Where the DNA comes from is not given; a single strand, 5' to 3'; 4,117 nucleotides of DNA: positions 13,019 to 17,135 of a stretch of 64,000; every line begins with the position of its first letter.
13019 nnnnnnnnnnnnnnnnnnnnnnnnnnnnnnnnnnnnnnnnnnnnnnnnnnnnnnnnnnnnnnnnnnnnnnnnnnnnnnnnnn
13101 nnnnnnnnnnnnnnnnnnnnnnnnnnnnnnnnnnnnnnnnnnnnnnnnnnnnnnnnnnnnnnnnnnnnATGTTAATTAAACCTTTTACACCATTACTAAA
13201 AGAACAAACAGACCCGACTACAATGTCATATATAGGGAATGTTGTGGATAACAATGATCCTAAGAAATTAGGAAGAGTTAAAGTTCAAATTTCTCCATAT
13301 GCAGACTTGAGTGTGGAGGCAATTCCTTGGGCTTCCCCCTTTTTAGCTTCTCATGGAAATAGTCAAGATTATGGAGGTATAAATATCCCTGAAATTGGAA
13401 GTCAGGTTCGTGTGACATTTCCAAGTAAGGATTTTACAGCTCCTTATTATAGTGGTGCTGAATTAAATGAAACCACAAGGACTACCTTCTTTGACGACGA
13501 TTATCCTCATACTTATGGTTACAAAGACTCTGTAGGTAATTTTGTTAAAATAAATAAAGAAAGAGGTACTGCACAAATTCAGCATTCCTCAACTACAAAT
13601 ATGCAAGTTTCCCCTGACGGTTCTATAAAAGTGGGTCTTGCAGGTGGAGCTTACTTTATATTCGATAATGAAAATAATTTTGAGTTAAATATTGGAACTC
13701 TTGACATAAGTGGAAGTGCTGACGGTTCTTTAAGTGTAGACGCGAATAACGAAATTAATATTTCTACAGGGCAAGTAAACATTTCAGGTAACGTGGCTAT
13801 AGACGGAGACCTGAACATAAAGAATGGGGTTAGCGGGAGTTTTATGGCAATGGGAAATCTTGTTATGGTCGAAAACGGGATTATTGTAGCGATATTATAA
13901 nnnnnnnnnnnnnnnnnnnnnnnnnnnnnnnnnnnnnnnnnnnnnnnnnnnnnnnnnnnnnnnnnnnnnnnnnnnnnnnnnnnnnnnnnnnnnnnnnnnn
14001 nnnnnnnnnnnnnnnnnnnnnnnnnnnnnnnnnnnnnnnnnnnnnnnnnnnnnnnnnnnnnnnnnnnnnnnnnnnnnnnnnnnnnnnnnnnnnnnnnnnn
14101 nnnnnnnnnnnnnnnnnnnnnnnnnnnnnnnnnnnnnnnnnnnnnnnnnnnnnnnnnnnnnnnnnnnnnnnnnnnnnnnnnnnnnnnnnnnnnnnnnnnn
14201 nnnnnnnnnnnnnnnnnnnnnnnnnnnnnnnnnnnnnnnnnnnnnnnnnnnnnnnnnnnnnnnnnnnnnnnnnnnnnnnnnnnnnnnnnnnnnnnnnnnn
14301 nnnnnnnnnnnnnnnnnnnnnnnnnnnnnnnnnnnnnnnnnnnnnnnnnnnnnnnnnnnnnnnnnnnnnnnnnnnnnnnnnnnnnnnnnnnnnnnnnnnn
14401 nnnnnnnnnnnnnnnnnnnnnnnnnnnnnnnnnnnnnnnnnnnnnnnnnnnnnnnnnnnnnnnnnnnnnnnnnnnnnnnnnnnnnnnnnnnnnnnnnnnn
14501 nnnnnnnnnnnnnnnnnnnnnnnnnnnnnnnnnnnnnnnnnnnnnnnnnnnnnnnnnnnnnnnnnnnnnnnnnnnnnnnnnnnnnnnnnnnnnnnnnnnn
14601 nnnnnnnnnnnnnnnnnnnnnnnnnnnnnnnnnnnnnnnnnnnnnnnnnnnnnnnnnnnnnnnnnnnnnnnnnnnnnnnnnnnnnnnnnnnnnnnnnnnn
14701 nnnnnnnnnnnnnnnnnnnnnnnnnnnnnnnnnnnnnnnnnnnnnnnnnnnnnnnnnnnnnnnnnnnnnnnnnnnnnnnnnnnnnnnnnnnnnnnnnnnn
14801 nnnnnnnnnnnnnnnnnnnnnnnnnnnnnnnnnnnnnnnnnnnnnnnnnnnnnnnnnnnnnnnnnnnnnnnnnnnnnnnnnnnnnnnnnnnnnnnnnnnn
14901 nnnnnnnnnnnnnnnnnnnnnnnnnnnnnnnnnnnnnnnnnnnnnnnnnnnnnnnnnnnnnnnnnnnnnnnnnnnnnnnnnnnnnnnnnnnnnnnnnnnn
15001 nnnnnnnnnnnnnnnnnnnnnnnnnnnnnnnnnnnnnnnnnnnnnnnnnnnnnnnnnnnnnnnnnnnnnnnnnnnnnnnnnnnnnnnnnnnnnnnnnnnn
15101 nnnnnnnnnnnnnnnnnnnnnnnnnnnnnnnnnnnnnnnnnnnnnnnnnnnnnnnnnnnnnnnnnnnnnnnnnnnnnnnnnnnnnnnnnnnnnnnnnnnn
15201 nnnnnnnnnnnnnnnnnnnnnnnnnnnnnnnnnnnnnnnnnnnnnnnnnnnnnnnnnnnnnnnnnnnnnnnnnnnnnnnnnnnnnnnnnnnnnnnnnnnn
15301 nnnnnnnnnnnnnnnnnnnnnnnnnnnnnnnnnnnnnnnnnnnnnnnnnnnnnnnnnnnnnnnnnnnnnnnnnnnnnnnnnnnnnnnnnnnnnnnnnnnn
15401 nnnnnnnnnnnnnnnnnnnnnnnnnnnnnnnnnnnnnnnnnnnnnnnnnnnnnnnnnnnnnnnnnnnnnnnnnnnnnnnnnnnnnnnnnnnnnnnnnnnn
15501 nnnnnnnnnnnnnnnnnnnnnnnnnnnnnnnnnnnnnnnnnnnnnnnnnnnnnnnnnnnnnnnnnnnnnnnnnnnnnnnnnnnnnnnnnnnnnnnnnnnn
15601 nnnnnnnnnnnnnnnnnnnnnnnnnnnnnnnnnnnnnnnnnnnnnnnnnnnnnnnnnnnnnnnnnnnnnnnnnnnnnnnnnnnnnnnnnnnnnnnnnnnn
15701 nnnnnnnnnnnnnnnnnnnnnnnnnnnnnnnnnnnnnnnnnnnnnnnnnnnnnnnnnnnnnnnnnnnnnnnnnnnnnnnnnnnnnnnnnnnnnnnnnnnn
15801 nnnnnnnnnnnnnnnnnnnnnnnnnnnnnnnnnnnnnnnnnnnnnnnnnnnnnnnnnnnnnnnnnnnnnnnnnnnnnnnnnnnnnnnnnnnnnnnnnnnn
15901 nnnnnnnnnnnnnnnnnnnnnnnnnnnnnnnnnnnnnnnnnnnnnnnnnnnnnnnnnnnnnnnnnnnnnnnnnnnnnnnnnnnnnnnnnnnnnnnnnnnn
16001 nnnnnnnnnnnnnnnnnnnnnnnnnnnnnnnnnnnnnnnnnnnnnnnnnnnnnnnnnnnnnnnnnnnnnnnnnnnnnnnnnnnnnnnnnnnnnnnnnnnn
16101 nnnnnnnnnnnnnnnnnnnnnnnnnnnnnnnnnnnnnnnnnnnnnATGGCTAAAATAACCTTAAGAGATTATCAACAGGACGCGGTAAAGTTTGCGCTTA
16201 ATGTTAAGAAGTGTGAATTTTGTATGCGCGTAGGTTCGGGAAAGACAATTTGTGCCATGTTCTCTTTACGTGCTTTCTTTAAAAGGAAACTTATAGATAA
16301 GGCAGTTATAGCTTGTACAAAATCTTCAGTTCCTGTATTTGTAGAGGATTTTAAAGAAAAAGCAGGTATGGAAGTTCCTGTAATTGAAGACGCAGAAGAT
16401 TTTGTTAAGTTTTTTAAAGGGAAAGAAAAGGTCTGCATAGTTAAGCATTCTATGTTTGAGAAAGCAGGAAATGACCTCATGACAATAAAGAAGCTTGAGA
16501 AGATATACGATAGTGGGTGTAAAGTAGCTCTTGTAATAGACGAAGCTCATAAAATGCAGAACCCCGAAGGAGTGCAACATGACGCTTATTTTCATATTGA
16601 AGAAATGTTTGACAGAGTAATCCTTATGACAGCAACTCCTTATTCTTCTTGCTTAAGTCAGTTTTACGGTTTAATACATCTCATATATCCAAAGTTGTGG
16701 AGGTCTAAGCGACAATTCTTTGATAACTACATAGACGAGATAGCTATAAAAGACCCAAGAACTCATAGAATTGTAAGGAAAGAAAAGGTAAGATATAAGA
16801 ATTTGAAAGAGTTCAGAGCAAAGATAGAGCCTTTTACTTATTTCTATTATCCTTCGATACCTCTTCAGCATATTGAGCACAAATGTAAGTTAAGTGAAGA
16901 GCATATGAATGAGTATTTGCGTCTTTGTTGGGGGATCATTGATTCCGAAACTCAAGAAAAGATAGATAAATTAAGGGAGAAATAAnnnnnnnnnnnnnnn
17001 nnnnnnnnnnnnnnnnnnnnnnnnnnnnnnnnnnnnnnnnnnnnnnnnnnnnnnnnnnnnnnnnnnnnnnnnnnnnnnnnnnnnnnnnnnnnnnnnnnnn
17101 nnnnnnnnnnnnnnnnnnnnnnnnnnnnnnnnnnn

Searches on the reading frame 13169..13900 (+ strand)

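Call 14: search_protein_families(library=phrogs, proteins=[window:13169-13900:+], max_evalue=0.001)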
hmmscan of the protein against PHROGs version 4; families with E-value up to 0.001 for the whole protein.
window:13169-13900:+ (243 aa): 3 families
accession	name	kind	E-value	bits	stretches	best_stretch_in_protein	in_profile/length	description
phrog_430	-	tail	2e-17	63.9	1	17-96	17-103/868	baseplate hub subunit and tail lysozyme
phrog_37871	-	tail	7.8e-09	36.7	1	20-113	4-95/257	baseplate protein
phrog_694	-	tail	0.00067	19.1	0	21-55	24-67/851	baseplate hub and tail lysozyme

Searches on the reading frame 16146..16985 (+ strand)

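Call 14: search_protein_families(library=phrogs, proteins=[window:16146-16985:+], max_evalue=0.001)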
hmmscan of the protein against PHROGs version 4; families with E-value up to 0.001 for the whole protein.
window:16146-16985:+ (279 aa): 4 families
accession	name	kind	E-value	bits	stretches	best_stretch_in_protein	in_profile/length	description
phrog_62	-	DNA, RNA and nucleotide metabolism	4.3e-35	121.6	1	1-260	692-944/1881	DNA helicase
phrog_16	-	DNA, RNA and nucleotide metabolism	1.3e-10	41.1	1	2-172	269-423/986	DNA helicase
phrog_24008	-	DNA, RNA and nucleotide metabolism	8.4e-08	31.5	1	3-231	478-692/1006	helicase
phrog_23807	-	unknown function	1.7e-05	23.7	1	4-183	128-325/1053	-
